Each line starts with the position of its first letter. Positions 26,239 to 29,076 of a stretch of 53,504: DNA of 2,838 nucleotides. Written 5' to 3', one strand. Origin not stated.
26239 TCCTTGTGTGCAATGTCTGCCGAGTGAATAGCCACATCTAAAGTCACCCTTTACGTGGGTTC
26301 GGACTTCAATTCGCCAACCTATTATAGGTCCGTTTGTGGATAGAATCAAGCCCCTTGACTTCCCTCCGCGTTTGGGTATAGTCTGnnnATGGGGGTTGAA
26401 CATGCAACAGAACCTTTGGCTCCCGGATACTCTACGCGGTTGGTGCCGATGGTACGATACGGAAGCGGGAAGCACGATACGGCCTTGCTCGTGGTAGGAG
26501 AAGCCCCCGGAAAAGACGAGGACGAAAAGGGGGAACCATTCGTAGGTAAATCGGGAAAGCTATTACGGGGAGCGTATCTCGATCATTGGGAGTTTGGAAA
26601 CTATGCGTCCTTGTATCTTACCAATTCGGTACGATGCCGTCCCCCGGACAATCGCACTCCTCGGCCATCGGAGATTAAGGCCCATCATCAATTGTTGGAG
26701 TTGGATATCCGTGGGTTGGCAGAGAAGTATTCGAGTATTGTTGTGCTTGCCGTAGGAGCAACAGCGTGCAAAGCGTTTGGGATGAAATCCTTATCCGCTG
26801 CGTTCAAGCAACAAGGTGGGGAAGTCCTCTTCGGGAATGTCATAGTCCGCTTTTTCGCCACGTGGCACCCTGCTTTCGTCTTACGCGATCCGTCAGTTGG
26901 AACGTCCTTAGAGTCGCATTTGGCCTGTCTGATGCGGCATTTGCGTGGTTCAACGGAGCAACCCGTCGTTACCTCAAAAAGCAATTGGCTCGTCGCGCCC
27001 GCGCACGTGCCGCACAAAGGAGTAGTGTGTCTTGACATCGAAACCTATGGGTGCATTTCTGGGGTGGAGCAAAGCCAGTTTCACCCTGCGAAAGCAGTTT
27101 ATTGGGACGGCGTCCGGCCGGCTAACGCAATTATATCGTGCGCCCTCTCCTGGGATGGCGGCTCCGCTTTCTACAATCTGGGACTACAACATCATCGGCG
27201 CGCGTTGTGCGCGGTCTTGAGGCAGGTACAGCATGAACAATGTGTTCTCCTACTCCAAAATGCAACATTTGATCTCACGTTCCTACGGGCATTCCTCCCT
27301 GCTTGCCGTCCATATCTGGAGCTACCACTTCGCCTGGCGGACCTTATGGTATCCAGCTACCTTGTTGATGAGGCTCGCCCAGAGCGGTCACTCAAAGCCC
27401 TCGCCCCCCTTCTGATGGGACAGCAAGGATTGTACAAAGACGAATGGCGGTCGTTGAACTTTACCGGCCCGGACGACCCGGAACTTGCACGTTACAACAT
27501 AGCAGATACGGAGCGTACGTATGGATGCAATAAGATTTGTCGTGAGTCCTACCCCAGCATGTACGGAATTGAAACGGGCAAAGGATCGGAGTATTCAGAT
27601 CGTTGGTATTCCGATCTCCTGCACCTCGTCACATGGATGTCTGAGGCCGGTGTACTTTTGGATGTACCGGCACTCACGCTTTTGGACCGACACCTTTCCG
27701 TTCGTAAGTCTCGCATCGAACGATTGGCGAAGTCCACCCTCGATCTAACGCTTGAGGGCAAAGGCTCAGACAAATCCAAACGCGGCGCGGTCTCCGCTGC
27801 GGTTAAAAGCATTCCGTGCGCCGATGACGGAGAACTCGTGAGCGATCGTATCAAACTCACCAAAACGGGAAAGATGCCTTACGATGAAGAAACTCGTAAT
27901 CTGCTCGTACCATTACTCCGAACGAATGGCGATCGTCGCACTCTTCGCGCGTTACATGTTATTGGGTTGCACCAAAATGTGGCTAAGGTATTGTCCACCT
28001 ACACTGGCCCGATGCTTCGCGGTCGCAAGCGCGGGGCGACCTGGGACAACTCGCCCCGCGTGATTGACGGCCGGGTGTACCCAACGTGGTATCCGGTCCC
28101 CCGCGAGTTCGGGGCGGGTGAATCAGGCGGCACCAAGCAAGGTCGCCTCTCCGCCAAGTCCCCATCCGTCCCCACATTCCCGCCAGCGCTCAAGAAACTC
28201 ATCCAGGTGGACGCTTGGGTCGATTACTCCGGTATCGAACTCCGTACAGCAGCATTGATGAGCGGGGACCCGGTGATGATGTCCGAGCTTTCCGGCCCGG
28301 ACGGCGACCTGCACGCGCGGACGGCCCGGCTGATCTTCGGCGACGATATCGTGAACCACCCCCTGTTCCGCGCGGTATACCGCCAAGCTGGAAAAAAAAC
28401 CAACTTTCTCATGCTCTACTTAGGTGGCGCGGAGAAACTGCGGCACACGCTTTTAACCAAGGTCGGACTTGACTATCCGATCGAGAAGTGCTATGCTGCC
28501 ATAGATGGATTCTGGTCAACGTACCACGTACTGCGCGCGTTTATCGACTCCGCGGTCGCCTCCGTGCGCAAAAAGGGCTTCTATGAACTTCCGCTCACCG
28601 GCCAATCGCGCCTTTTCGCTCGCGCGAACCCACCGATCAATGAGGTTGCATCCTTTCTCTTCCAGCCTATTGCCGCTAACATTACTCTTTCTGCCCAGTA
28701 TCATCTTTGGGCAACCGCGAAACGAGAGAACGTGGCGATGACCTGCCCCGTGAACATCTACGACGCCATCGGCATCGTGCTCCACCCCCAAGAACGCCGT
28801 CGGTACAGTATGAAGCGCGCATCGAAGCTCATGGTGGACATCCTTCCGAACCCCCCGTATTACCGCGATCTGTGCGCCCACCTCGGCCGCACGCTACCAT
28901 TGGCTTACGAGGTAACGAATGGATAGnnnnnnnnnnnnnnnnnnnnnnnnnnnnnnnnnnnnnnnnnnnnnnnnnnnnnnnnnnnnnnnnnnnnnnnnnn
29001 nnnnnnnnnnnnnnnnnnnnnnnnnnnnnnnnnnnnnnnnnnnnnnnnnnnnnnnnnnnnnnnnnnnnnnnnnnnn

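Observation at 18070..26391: Four genes start exactly at the predicted +1 of sigma70-type promoters (leaderless mRNAs), including the DNA polymerase and the GNAT gene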

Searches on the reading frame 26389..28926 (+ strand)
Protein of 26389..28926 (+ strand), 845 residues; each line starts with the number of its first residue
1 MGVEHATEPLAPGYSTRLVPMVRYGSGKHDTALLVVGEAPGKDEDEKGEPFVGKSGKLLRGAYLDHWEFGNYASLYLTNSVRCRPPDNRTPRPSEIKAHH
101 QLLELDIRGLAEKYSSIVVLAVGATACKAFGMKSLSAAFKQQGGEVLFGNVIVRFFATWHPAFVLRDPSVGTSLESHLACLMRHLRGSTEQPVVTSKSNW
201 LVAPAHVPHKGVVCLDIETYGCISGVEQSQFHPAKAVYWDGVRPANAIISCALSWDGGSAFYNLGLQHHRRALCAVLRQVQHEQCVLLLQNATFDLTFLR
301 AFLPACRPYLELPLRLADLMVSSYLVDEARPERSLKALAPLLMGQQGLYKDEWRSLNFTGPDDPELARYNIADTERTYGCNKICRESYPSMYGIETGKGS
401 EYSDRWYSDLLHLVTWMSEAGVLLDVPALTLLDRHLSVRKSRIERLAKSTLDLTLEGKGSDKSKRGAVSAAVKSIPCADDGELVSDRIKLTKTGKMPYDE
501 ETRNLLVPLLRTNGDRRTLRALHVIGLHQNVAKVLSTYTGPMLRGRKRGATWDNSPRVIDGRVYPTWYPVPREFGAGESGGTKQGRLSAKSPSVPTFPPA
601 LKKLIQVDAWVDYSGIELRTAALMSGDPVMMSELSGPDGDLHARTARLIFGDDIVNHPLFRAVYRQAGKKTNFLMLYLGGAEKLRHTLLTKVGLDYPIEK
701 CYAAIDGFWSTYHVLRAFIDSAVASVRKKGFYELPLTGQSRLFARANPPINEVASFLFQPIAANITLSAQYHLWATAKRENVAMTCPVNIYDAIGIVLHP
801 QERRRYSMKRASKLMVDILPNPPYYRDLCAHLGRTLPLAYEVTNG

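Call 9: search_protein_families(library=pfam, proteins=[window:26389-28926:+], max_evalue=0.01)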
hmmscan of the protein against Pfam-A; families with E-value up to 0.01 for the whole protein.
window:26389-28926:+ (845 aa): 2 families
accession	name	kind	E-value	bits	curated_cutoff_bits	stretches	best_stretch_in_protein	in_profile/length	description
PF03167.25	UDG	-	6.3e-21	75.4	24.3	1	26-169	3-126/141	Uracil DNA glycosylase superfamily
PF00476.26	DNA_pol_A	-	2.5e-16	60.1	34.3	1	523-755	77-290/381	DNA polymerase family A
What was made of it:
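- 26389..28926 (+): Gene for a UDG-family-4 / family A DNA polymerase fusion (845 aa). Its ATG lies 6 nt after the -10, at the predicted +1. Pfam UDG and DNA_pol_A (call 9).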

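Call 10: search_dna_similar(query=window:26389-28926:+, collection=phages, mode=protein, max_rows=20)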
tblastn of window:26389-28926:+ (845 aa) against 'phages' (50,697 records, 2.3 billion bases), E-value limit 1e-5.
Records with a match: 90; places in all: 90; records where one place covers at least 80% of the query: 2.
Best place of each record, by identity: <60% 90.
By first word of the organism name: Bacteriophage 19; Bacillus 15; Thermus 12; Streptomyces 7; Pseudomonas 5; Caudoviricetes 5; Stenotrophomonas 4; Serratia 4; Vibrio 4; Rhizobium 4; and 7 more.
By host as written in the record: - 25; Thermus thermophilus 6; Streptomyces lividans JI 1326 6; Stenotrophomonas maltophilia 4; Bacillus cereus 4; Serratia marcescens 4; Thermus thermophilus HB8 4; Rhodobacter capsulatus YW1 3; and 25 more.
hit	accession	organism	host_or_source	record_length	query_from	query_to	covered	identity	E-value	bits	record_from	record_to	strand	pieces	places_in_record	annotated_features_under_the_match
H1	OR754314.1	Pseudomonas phage vB_PmeS_STP12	Pseudomonas mendocina STP12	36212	25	845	97%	23.2%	5e-18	96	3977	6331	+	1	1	record has no annotation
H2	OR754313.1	Stutzerimonas phage vB_SstS_STP9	Stutzerimonas stutzeri STP9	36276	25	845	97%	23.2%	5e-18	96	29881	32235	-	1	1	record has no annotation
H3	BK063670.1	Caudoviricetes sp. vir526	Methanomicrobiales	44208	4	594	70%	24.1%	6e-16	89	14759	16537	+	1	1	DNA polymerase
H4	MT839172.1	Bacteriophage sp.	human fecal samples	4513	241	805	67%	22.0%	6e-11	72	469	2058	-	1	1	record has no annotation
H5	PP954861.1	Pseudomonas phage Lebethron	Pseudomonas taiwanensis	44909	25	749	51%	27.6%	2e-7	121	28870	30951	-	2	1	DNA polymerase | dCMP deaminase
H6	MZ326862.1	Stenotrophomonas phage Summit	Stenotrophomonas maltophilia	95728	405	818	49%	23.0%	1e-8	66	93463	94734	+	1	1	DNA polymerase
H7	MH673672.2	Thermus phage phiFa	Thermus thermophilus HB27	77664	370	738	44%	23.6%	2e-8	64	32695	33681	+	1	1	DNA polymerase I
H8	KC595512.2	Bacillus phage JL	Bacillus cereus BGSC 6E1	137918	21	378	42%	24.0%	5e-10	70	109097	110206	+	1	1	DNA polymerase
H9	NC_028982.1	Bacillus phage JL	Bacillus cereus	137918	21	378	42%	24.0%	5e-10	70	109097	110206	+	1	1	DNA polymerase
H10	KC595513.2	Bacillus phage Shanette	Bacillus cereus BGSC 6E1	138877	21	378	42%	23.6%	2e-9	68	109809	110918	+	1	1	DNA polymerase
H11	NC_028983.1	Bacillus phage Shanette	Bacillus cereus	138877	21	378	42%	23.6%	2e-9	68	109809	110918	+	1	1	DNA polymerase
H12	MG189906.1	Stenotrophomonas phage vB_SmaS_DLP_5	Stenotrophomonas maltophilia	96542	405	736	39%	24.0%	6e-8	63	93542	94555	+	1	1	DNA polymerase I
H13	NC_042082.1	Stenotrophomonas phage vB_SmaS_DLP_5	Stenotrophomonas maltophilia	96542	405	736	39%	24.0%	6e-8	63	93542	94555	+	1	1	DNA polymerase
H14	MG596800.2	Pseudomonas phage PMBT14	Pseudomonas fluorescens ATCC 13525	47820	25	331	36%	25.3%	3e-8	64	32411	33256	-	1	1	DNA polymerase I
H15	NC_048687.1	Pseudomonas phage PMBT14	Pseudomonas fluorescens ATCC 13525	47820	25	331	36%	25.3%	3e-8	64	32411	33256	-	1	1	DNA polymerase I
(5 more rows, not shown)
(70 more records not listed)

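Call 13: find_related_loci(query=window:26389-28926:+, collection=viral_contigs, flank=10000)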
Query window:26389-28926:+ (845 aa) in viral_contigs; peptide patterns used: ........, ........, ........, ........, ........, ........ (x = any residue, [..] = any of these).
3 stretches matched a pattern; 2 encode a relative of the query (tblastn E <= 1e-3); 2 distinct loci.
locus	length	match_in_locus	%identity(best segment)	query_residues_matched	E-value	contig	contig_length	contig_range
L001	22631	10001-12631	54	8-842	0e+0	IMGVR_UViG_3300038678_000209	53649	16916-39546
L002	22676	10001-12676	53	8-842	0e+0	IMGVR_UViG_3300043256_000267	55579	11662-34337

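Call 19: find_related_loci(query=window:26389-28926:+, collection=metagenome_contigs, flank=10000)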
Query window:26389-28926:+ (845 aa) in metagenome_contigs; peptide patterns used: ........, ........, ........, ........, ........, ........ (x = any residue, [..] = any of these).
50 stretches matched a pattern; 11 encode a relative of the query (tblastn E <= 1e-3); 11 distinct loci.
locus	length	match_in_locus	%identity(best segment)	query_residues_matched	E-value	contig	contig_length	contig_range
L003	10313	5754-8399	56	8-842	0e+0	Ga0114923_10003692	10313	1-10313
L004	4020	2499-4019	64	3-508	0e+0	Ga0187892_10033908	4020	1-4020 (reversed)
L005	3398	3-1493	52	387-842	4e-158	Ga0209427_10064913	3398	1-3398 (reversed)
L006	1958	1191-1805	75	1-205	1e-100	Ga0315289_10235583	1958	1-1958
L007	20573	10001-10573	31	585-759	3e-13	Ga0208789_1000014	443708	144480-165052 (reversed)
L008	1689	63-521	34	612-759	3e-13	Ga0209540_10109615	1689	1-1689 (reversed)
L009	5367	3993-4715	27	481-742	4e-12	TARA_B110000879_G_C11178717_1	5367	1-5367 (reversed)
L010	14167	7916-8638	27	481-742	5e-12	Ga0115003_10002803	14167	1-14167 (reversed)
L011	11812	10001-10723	27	481-742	5e-12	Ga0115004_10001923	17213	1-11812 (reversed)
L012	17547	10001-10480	31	585-742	9e-12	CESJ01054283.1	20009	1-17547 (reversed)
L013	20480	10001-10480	31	585-742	1e-11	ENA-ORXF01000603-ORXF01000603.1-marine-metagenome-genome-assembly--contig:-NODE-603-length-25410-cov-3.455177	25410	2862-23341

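Call 24: find_homologous_proteins(query=window:26389-28926:+, max_evalue=1e-20)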
Query window:26389-28926:+ (845 aa): 179 proteins with E <= 1e-20 among 8000 candidates; the best 120 are listed.
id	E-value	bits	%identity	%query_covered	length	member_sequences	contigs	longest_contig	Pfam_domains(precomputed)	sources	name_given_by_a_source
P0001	0.0e+0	1620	86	97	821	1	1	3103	PF03167.26,PF00476.27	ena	-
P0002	0.0e+0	1618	83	99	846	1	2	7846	PF03167.26,PF00476.27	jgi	jgi:uracil-DNA glycosylase family 4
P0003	0.0e+0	1605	82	100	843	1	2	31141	PF03167.26,PF00476.27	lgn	-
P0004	0.0e+0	1588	82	100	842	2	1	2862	PF03167.26,PF00476.27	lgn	-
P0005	0.0e+0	1448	74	100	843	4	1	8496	PF03167.26,PF00476.27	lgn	-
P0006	0.0e+0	1180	60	100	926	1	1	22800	PF03167.26,PF00476.27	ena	-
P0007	0.0e+0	1161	100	60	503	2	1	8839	PF00476.27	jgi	jgi:hypothetical protein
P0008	0.0e+0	1119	60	99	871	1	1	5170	PF03167.26,PF00476.27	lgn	-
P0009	0.0e+0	1032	56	97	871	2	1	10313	PF03167.26,PF00476.27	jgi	-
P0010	9.2e-295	998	54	99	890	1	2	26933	PF03167.26,PF00476.27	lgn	-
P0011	2.7e-294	997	56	98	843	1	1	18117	PF03167.26,PF00476.27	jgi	jgi:uracil-DNA glycosylase family 4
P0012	1.4e-291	988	54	99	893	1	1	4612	PF03167.26,PF00476.27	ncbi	-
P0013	4.8e-288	976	53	99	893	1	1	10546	PF03167.26,PF00476.27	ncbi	-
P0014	3.7e-286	970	53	99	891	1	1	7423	PF03167.26,PF00476.27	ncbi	-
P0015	3.7e-285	966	53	99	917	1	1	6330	PF03167.26,PF00476.27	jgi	jgi:uracil-DNA glycosylase family 4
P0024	3.4e-174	599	40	99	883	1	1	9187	PF03167.26,PF00476.27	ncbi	-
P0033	2.3e-164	567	39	99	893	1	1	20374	PF03167.26,PF00476.27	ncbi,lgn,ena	-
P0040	2.4e-160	553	39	97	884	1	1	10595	PF03167.26,PF00476.27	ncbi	-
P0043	2.0e-158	547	39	96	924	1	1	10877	PF03167.26,PF00476.27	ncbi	-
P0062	2.8e-144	500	36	98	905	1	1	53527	PF03167.26,PF00476.27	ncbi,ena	-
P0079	3.2e-121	424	34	99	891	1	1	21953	PF03167.26,PF00476.27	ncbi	-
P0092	9.0e-116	406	34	96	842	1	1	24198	PF03167.26,PF00476.27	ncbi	-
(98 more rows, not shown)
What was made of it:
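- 26389..28926 (+): Close homologues are 842-846 aa (call 24).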

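Call 25: find_encoding_contigs(protein=P0003, flank=10000, max_places=3)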
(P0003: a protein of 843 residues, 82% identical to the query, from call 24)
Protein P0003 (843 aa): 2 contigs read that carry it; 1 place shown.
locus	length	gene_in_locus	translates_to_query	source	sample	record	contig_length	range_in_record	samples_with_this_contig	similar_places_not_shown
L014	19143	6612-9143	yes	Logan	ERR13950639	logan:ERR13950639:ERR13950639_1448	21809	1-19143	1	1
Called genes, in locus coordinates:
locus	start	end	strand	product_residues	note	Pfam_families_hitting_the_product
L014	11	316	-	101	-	-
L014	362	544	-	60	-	-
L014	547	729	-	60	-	-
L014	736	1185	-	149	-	-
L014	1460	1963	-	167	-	-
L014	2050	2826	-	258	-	-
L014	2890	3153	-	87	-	-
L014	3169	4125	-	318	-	PF20530:DUF6745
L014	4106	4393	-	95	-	-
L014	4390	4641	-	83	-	-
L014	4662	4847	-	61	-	-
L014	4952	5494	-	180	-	-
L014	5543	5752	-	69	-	-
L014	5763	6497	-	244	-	-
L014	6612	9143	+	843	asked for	PF03167:UDG, PF00476:DNA_pol_A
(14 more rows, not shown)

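Call 26: find_encoding_contigs(protein=P0002, flank=10000, max_places=3)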
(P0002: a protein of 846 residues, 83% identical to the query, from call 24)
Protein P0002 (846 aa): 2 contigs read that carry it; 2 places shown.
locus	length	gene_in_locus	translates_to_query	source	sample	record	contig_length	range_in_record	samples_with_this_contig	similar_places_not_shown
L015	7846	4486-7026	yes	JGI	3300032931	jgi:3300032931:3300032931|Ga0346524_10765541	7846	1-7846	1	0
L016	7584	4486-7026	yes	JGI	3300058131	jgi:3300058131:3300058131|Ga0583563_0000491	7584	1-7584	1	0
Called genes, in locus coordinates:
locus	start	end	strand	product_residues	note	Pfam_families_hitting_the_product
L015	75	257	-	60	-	-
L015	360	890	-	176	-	-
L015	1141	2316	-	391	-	PF20530:DUF6745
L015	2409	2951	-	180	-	-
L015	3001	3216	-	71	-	-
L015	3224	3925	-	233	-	-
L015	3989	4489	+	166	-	-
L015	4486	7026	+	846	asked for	PF03167:UDG, PF00476:DNA_pol_A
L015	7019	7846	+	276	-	?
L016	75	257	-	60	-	-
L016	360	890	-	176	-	-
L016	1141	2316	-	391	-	PF20530:DUF6745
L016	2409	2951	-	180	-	-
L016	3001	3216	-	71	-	-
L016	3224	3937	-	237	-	-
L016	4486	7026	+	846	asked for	PF03167:UDG, PF00476:DNA_pol_A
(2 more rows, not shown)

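Call 27: find_encoding_contigs(protein=P0005, flank=10000, max_places=3)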
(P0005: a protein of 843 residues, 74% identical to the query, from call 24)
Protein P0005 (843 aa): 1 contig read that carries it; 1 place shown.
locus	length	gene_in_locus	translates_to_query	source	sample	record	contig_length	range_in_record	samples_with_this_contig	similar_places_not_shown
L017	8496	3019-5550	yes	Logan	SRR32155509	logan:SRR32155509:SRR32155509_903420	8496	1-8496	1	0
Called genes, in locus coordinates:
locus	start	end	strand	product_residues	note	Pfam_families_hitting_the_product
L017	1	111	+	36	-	?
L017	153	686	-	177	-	-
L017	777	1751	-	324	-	PF20530:DUF6745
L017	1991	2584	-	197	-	-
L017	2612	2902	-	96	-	-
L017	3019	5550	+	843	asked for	PF03167:UDG, PF00476:DNA_pol_A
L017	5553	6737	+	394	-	-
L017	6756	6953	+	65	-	-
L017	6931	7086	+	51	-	-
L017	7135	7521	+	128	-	-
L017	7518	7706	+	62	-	-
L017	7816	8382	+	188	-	-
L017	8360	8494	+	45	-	?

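Call 29: list_cluster_members(proteins=[P0012, P0013, P0014, P0024, P0033, P0040, P0043, P0062, P0079, P0092])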
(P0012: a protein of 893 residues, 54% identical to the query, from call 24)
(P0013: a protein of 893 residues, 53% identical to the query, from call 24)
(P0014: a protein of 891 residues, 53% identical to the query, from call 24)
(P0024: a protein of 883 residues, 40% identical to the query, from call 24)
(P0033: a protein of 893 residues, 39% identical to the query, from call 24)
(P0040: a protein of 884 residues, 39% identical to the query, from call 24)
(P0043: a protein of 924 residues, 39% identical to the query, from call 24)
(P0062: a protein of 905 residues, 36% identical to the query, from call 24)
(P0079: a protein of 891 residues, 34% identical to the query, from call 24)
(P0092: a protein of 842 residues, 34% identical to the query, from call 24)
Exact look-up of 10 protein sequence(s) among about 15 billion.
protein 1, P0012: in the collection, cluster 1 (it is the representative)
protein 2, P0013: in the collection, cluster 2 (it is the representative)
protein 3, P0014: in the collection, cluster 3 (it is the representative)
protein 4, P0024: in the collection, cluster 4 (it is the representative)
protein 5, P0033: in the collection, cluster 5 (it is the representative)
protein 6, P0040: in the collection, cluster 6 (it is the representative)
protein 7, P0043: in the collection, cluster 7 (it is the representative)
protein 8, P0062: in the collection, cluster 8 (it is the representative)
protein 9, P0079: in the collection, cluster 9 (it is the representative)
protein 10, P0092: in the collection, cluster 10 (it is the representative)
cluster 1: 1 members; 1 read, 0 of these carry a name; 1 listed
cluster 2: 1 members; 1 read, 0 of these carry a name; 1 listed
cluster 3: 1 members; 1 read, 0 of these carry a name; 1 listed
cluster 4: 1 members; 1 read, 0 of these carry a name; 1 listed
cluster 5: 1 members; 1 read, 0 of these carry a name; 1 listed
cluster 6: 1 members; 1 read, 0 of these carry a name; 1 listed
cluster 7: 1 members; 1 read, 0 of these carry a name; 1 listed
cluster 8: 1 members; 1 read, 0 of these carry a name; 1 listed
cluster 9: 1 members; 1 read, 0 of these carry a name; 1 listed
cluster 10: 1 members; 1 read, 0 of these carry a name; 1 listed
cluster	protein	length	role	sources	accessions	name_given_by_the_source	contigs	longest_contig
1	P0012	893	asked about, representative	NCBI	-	-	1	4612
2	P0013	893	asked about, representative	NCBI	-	-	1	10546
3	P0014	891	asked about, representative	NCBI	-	-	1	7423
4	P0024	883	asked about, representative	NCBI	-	-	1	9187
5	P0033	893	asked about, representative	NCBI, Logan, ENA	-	-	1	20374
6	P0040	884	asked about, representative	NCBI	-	-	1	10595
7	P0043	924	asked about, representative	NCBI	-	-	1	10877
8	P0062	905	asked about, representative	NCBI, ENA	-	-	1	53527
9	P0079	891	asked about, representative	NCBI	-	-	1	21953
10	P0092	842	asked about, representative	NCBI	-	-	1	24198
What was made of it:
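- Tried and rejected: The cluster look-up of NCBI-sourced homologues returned no names (call 29).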
